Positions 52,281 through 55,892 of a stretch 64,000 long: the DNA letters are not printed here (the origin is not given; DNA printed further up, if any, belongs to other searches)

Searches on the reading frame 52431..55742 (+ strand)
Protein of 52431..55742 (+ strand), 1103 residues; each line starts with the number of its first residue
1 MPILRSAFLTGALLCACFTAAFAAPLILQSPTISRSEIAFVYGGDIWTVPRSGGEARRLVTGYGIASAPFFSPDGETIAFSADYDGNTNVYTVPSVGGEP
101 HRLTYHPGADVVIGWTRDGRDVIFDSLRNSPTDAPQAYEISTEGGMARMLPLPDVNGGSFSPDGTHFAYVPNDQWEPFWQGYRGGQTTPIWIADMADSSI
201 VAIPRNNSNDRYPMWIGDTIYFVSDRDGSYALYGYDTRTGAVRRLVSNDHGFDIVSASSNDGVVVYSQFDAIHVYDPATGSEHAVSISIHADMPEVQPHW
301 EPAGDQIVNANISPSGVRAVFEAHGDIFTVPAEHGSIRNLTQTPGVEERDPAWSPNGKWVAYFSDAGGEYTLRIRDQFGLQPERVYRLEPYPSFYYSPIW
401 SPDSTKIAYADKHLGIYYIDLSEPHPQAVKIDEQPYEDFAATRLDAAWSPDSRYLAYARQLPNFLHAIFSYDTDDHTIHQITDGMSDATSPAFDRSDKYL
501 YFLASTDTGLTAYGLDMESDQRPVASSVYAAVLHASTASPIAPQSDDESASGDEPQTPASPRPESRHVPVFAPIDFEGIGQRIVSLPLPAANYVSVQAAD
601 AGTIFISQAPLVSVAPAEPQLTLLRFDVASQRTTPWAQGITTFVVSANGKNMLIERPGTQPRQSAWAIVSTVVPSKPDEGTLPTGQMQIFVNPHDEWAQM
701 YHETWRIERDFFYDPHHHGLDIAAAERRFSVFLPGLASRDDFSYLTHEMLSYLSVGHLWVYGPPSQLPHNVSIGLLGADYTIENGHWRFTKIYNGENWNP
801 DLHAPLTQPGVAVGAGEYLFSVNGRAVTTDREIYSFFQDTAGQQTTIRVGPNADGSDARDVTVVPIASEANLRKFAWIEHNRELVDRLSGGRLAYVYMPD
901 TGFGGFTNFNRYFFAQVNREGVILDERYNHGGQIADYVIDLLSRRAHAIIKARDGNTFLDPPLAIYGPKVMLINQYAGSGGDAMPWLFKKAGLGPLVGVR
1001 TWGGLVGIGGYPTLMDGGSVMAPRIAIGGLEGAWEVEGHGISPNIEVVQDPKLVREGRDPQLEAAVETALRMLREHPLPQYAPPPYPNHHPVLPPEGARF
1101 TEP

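Call 61: search_protein_families(library=pfam, proteins=[window:52431-55742:+], max_evalue=0.00001)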
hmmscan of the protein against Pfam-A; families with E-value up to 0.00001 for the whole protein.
window:52431-55742:+ (1103 aa): 6 families
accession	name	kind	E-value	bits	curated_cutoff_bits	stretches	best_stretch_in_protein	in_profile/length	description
PF07676.18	PD40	-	1.1e-25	89.4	20.9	2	57-91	2-37/38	WD40-like Beta Propeller Repeat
PF14685.13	PDZ_Tricorn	-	1.5e-23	83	25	1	774-863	1-88/88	Tricorn protease PDZ domain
PF14684.11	Tricorn_C1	-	2.9e-17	62.7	24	1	693-750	1-58/59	Tricorn protease C1 domain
PF03572.23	Peptidase_S41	-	1.4e-11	44.7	24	1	907-1047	19-165/165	Peptidase family S41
PF00930.27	DPPIV_N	-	2.4e-11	43.4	22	0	381-459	31-119/354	Dipeptidyl peptidase IV (DPP IV) N-terminal region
PF25174.1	Beta-prop_THOC3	-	3.8e-06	26.5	305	0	399-501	95-187/272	THOC3 beta-propeller domain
